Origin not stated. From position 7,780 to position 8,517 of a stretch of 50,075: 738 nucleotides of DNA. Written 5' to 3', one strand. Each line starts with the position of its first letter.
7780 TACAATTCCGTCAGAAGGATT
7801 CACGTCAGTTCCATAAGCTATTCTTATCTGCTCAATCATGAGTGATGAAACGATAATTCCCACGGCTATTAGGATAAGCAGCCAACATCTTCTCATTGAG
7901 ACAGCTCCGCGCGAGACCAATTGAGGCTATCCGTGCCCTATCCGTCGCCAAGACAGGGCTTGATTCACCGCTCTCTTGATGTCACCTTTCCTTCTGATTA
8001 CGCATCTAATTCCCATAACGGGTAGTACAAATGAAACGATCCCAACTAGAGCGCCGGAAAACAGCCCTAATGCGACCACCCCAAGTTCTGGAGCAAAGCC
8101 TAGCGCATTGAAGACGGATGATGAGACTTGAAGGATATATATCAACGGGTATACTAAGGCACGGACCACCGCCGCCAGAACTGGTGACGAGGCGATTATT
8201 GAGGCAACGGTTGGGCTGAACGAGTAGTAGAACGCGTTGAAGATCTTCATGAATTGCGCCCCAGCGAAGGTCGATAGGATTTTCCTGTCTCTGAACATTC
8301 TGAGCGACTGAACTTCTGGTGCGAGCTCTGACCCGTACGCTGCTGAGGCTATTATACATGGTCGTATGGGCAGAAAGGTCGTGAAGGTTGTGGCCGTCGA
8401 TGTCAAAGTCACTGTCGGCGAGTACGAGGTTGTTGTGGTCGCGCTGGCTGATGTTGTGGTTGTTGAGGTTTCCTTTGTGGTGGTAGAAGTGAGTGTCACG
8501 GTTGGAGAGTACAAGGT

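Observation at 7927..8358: Conserved C-terminal module C-[ILV]-IAS-[AV]-AY-[GE]-S...FR-[DN]-[RQ]............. + hydrophobic helices + basic tail: candidate sorting/anchoring signal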

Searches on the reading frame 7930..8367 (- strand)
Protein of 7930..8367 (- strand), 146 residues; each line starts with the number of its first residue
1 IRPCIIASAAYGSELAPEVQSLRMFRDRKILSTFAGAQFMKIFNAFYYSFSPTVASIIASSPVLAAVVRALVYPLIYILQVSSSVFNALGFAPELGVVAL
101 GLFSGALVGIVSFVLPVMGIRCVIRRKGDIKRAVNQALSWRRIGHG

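Call 16: find_homologous_proteins(query=A2, max_evalue=0.001)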
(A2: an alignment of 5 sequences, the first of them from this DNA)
Query A2 (5 sequences) (126 aa, profile of the alignment): 461 proteins with E <= 0.001 among 5397 candidates; the best 120 are listed.
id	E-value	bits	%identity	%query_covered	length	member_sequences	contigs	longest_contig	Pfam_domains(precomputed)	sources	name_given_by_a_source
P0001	7.6e-56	205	58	98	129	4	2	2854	-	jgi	-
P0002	7.0e-55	202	56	98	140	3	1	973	-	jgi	-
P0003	8.9e-52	192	52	100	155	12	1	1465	-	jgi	-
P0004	1.1e-51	192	50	98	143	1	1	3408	-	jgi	-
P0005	1.7e-50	188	56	99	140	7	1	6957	-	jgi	-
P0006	5.6e-50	187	53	98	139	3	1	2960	-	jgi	-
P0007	2.8e-49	184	75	97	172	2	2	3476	-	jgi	-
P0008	5.7e-49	183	56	98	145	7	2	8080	-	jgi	jgi:hypothetical protein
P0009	2.8e-48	181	50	98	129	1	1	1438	-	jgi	jgi:hypothetical protein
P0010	5.3e-48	180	51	98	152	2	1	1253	-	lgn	-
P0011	2.8e-47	178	54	98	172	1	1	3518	-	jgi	jgi:hypothetical protein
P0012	3.0e-47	178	56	98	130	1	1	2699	-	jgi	jgi:hypothetical protein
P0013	1.0e-46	176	58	98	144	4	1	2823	-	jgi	jgi:hypothetical protein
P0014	2.0e-46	175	55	98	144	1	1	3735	-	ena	-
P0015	2.2e-46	175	51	98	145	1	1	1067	-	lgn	-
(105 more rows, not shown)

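Call 21: find_related_loci(query=A2, collection=genome_contigs, flank=10000)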
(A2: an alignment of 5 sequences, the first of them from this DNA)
Query A2 (126 aa) in genome_contigs; peptide patterns used: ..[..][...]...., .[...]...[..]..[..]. (x = any residue, [..] = any of these).
113 stretches matched a pattern; 27 encode a relative of the query (tblastn E <= 1e-3); 25 distinct loci.
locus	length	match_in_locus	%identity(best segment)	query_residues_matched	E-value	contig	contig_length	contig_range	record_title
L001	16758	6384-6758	76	1-125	6e-62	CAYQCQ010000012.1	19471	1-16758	MAG TPA_asm: uncultured Candidatus Bathyarchaeia archaeon isolate binchicken_co327_6 genome assembly, contig: NODE_687_l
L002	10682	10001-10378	55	1-126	1e-44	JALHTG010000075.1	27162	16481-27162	MAG: Candidatus Bathyarchaeota archaeon isolate PFL18 seq_2958857, whole genome shotgun sequence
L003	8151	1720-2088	63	1-123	3e-44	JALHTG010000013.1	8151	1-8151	MAG: Candidatus Bathyarchaeota archaeon isolate PFL18 seq_366899, whole genome shotgun sequence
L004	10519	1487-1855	57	1-123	2e-41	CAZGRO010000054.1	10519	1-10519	MAG TPA_asm: uncultured Candidatus Bathyarchaeia archaeon isolate binchicken_co325_154 genome assembly, contig: NODE_234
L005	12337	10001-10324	59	1-108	2e-39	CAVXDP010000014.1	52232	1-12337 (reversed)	MAG: Candidatus Bathyarchaeota archaeon isolate MFD04408.bin.1.101 genome assembly, contig: contig_75804, whole genome s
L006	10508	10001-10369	51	1-124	2e-39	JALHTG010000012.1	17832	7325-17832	MAG: Candidatus Bathyarchaeota archaeon isolate PFL18 seq_362050, whole genome shotgun sequence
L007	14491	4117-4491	52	1-125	1e-37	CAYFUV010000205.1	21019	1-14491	MAG TPA_asm: uncultured Candidatus Bathyarchaeia archaeon isolate ERP108616_co1_152 genome assembly, contig: k119_806391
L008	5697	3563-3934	49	1-124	2e-36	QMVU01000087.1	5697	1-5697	MAG: Thermoproteota archaeon isolate B8_G17 B8_Guay17_scaffold_06518, whole genome shotgun sequence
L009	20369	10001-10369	52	1-123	2e-36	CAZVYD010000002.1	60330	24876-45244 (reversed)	MAG TPA_asm: uncultured Candidatus Bathyarchaeia archaeon isolate SRP231805_co2_49 genome assembly, contig: NODE_113_len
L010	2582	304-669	52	1-124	5e-35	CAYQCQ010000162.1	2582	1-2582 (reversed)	MAG TPA_asm: uncultured Candidatus Bathyarchaeia archaeon isolate binchicken_co327_6 genome assembly, contig: NODE_41893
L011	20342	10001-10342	51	1-114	2e-33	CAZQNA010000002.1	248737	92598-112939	MAG TPA_asm: uncultured Nitrososphaerota archaeon isolate SRP338002_co1_39 genome assembly, contig: NODE_38_length_24873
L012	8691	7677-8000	49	1-108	2e-33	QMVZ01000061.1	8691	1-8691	MAG: Thermoproteota archaeon isolate B15_G15 B15_Guay15_scaffold_02484, whole genome shotgun sequence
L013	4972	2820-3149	54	1-110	2e-32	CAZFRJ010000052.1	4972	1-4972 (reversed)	MAG TPA_asm: uncultured Candidatus Bathyarchaeia archaeon isolate binchicken_co124_201 genome assembly, contig: NODE_183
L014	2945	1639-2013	46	1-125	4e-32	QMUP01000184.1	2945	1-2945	MAG: Candidatus Wolframiiraptor sp. isolate B99-G9 B99_Guay9_scaffold_84488, whole genome shotgun sequence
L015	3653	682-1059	43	1-125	1e-30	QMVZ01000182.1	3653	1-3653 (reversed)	MAG: Thermoproteota archaeon isolate B15_G15 B15_Guay15_scaffold_14159, whole genome shotgun sequence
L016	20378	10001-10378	43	1-125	4e-30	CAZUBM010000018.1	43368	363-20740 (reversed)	MAG TPA_asm: uncultured Nitrososphaerota archaeon isolate binchicken_co349_52 genome assembly, contig: NODE_108_length_4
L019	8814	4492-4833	48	1-115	1e-26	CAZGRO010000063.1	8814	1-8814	MAG TPA_asm: uncultured Candidatus Bathyarchaeia archaeon isolate binchicken_co325_154 genome assembly, contig: NODE_331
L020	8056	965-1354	44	1-126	1e-24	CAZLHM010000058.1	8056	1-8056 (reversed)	MAG TPA_asm: uncultured Candidatus Bathyarchaeia archaeon isolate SRP231805_co2_24 genome assembly, contig: NODE_8535_le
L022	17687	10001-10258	50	1-86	5e-22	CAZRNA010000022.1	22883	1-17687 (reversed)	MAG TPA_asm: uncultured Candidatus Bathyarchaeia archaeon isolate SRP098346_co1_365 genome assembly, contig: NODE_1989_l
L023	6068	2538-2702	64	1-55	5e-20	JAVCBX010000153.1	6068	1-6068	MAG: Thermoproteota archaeon isolate Kor4 Kor4_contig_124_3454_length_6068_readcount_89034, whole genome shotgun sequenc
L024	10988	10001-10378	42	1-125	2e-19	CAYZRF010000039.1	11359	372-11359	MAG TPA_asm: uncultured Nitrososphaerota archaeon isolate SRP338002_co1_223 genome assembly, contig: NODE_5352_length_11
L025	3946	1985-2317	39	1-110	2e-18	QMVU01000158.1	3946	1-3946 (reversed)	MAG: Thermoproteota archaeon isolate B8_G17 B8_Guay17_scaffold_13808, whole genome shotgun sequence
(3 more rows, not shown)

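Call 30: search_protein_families(library=pfam, proteins=[L002:7337-10405:+, L007:2515-4674:+, L008:2666-4174:+, L011:8168-10561:+, L016:8009-10567:+, L024:8585-10564:+, L022:8099-10396:+, L013:1476-3215:+, L014:601-2208:+, L020:35-1378:+], max_evalue=0.001)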
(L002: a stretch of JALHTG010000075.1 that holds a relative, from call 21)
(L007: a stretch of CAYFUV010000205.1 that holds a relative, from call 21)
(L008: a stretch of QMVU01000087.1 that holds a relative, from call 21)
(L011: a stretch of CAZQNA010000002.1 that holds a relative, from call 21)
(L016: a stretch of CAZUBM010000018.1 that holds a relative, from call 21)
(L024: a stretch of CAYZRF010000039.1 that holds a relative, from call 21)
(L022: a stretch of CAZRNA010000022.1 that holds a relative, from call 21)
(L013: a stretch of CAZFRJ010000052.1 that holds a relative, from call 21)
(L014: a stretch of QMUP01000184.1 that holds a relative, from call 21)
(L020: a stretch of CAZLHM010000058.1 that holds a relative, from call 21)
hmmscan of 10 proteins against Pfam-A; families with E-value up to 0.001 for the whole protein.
L002:7337-10405:+ (1023 aa): 0 families

L007:2515-4674:+ (720 aa): 1 family
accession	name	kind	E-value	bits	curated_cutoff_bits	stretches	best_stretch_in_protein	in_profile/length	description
PF06452.16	CBM9_1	-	0.00012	22.5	23.4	0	236-296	1-74/185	Carbohydrate family 9 binding domain-like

L008:2666-4174:+ (503 aa): 0 families

L011:8168-10561:+ (798 aa): 6 families
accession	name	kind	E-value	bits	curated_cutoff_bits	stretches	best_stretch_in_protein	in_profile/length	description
PF06280.18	fn3_5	-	3e-09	38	27.6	0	482-540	31-85/112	Fn3-like domain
PF07679.22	I-set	-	1.5e-07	31.8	23.7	0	292-380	3-87/90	Immunoglobulin I-set domain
PF22067.2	Cep192_D3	-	1.8e-07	31.6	27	0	381-420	33-71/99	Cep192 domain 3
PF15780.11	ASH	-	3.6e-06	27.5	27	0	275-326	36-87/98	Abnormal spindle-like microcephaly-assoc'd, ASPM-SPD-2-Hydin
PF04465.17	DUF499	-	9.7e-06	24.1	23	0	284-328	799-844/1024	Protein of unknown function (DUF499)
PF13927.12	Ig_3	-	0.00031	21.6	30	0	511-585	3-75/78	Immunoglobulin domain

L016:8009-10567:+ (853 aa): 4 families
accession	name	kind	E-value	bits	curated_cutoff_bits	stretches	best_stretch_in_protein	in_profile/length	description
PF24517.2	CBM96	-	1.7e-13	51.2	26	1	43-137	4-93/164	Carbohydrate-binding module family 96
PF06848.17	Disaggr_repeat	-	2.1e-10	41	33.9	1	70-224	17-172/179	Disaggregatase related repeat domain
PF19410.4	DUF5980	-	5.4e-08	33.6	27.1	1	368-439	18-94/97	Family of unknown function (DUF5980)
PF00688.24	TGFb_propeptide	-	3.9e-05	23.9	25.8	1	83-209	109-212/242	TGF-beta propeptide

L024:8585-10564:+ (660 aa): 0 families

L022:8099-10396:+ (766 aa): 1 family
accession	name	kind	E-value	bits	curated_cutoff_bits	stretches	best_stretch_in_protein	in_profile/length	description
PF01835.25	MG2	-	3.9e-16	59.6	32.8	1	495-585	4-83/96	MG2 domain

L013:1476-3215:+ (580 aa): 2 families
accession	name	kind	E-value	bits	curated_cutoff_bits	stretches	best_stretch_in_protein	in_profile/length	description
PF24684.1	Vgb_lyase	-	3.6e-47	161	50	2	51-241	90-260/290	Virginiamycin B lyase family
PF08450.18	SGL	-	5.2e-11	43.1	26.3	0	245-286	184-225/246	SMP-30/Gluconolactonase/LRE-like region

L014:601-2208:+ (536 aa): 1 family
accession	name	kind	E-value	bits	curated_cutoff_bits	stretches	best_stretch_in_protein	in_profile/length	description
PF06439.18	3keto-disac_hyd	-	5.7e-05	23.7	26.8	1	118-233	53-174/187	3-keto-disaccharide hydrolase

L020:35-1378:+ (448 aa): 0 families

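Call 77: predict_structure(alignment_id=A7)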
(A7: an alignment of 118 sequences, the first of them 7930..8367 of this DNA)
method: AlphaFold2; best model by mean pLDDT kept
length: 146 residues; sequences in the alignment: 118
mean_pLDDT: 85.8   pTM: 0.62
mean pLDDT of the five models: 85.8, 84.7, 83.6, 83.6, 80.4
residues with pLDDT >= 90: 25; 70-90: 120; 50-70: 1; < 50: 0
segments of 3 or more residues with pLDDT < 50: none
pLDDT, mean of each block of 10 residues (from residue 1): 80 88 91 92 90 88 88 86 85 83 83 81 81 86 86
secondary structure, 60 per line:
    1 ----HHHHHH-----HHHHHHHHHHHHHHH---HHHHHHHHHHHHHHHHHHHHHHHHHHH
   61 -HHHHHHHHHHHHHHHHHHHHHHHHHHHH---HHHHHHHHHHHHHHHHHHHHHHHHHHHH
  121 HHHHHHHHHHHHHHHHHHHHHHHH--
elements in order: H5-10 H16-30 H34-60 H62-89 H93-144

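Call 80: fold_search(model_id=the predicted structure, library=pdb)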
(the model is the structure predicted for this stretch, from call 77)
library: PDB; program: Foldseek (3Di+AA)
matches with E <= 10: 0; with E <= 0.001: 0
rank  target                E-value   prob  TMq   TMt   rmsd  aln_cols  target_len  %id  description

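Call 94: search_protein_families(library=pfam, proteins=[L024:7470-8309:-, L023:3023-3937:-, L025:1-1227:+, L019:5776-6681:+], max_evalue=0.001)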
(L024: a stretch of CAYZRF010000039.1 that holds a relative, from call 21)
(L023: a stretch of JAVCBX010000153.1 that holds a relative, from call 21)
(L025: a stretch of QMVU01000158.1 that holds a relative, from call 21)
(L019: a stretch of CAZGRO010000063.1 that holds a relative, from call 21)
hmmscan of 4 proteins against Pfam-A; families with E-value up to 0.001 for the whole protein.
L024:7470-8309:- (280 aa): 1 family
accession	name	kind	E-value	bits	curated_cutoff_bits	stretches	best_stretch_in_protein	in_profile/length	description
PF00892.27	EamA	-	2.9e-32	112.2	28.2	2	8-141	2-134/135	EamA-like transporter family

L023:3023-3937:- (305 aa): 1 family
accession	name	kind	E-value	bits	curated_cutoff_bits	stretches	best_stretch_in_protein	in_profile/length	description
PF02517.21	Rce1-like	-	2.5e-17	63.4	22.4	1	140-228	6-92/93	Type II CAAX prenyl endopeptidase Rce1-like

L025:1-1227:+ (409 aa): 0 families

L019:5776-6681:+ (302 aa): 4 families
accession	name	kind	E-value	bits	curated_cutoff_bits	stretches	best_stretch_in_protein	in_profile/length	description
PF12679.13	ABC2_membrane_2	-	9.4e-19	68.2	27.2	1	35-265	1-207/283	ABC-2 family transporter protein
PF01061.29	ABC2_membrane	-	7e-11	42.5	26.9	1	35-254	4-176/211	ABC-2 type transporter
PF12698.13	ABC2_membrane_3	-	2.2e-09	37.3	31.6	1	117-288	161-314/347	ABC-2 family transporter protein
PF12730.13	ABC2_membrane_4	-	8e-09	36.2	27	1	114-229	47-161/179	ABC-2 family transporter protein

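Call 97: search_protein_families(library=ncbifam, proteins=[L023:3023-3937:-, L025:1-1227:+], max_evalue=0.001)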
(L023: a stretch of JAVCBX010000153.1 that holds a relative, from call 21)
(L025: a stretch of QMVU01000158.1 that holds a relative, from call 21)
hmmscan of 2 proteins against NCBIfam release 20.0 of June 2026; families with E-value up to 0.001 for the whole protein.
L023:3023-3937:- (305 aa): 3 families
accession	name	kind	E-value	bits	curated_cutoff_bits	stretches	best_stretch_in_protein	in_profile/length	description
NF041647.1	ABC_perm_CPBP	equivalog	2.4e-11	43.1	435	1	18-228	413-628/636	ABC transporter permease subunit/CPBP intramembrane protease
NF033192.3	CPBP_JDVT_MrtJ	equivalog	0.00013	22.6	75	1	145-228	4-93/98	JDVT-CTERM system glutamic-type intramembrane protease MrtJ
NF040590.1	CPBP_Pyro_MrtA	exception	0.00027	21.2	200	1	62-205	30-163/194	CPBP family archaeomyxosortase MrtA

L025:1-1227:+ (409 aa): 0 families

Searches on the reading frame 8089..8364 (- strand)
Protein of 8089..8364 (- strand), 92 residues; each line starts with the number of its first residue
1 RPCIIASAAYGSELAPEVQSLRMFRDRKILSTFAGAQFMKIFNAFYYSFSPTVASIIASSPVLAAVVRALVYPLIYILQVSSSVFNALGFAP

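Call 44: search_protein_representatives(alignment_id=A4)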
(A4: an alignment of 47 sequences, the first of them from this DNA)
Query: 47 sequences, 92 profile positions. Proteins with E-value up to 0.001 (for the whole library): 23036; up to 1e-10: 9681; up to 1e-30: 511. The best 150 are listed.
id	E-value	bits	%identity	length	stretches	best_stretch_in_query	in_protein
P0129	1.0e-38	147.4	-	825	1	1-91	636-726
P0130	3.4e-38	145.7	-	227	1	3-91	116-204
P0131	4.4e-38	145.3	-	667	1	1-91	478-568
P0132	6.5e-38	144.8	-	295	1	2-90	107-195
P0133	7.0e-38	144.7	-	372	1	2-91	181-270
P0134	1.0e-37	144.2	-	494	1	2-90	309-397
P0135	1.2e-37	144.0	-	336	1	2-91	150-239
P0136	1.7e-37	143.5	-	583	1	2-91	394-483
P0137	1.8e-37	143.4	-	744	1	2-92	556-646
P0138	2.0e-37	143.3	-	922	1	1-91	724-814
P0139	2.1e-37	143.2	-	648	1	2-92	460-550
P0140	2.8e-37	142.8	-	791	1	2-90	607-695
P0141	2.9e-37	142.7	-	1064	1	2-91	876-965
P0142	2.9e-37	142.7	-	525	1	1-91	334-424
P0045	3.1e-37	142.6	-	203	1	2-91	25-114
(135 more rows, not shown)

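Call 48: search_protein_families(library=pfam, alignment_id=A5, max_evalue=0.0001)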
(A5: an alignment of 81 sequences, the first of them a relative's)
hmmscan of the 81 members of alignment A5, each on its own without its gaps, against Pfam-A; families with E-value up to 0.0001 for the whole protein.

A. member 1, P0129 (825 aa): 0 families

B. families by the number of members that match (of 81 scanned): 76 families (the first 25 are shown)
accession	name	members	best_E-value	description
PF16640.11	Big_3_5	29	1.7e-29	Bacterial Ig-like domain (group 3)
PF00630.25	Filamin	11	7.7e-15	Filamin/ABP280 repeat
PF02369.22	Big_1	10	2.1e-11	Bacterial Ig-like domain (group 1)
PF22902.2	NOMO1-like_9th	9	3.6e-13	BOS complex subunit NOMO1-like, beta sandwich domain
PF01835.25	MG2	9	3.6e-11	MG2 domain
PF13620.12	CarboxypepD_reg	7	1e-44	Carboxypeptidase regulatory-like domain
PF00801.26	PKD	7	2.6e-30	PKD domain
PF18911.6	PKD_4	6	2.4e-47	PKD domain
PF05048.19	NosD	6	2.9e-34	Periplasmic copper-binding protein (NosD)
PF13229.12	Beta_helix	6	2.1e-28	Right handed beta helix region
PF13715.12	CarbopepD_reg_2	5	6.9e-17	CarboxypepD_reg-like domain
PF24684.1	Vgb_lyase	4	7.7e-85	Virginiamycin B lyase family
PF22352.2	K319L-like_PKD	4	4.5e-15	K319L-like, PKD domain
PF17210.9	SdrD_B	4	5.3e-13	SdrD B-like domain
PF07705.17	CARDB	4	8.4e-09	CARDB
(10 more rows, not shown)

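Call 83: search_solved_structures(query=A4, max_evalue=1)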
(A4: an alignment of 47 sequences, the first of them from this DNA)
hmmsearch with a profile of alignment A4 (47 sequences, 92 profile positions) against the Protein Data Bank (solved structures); distinct sequences matched with E-value up to 1: 0.
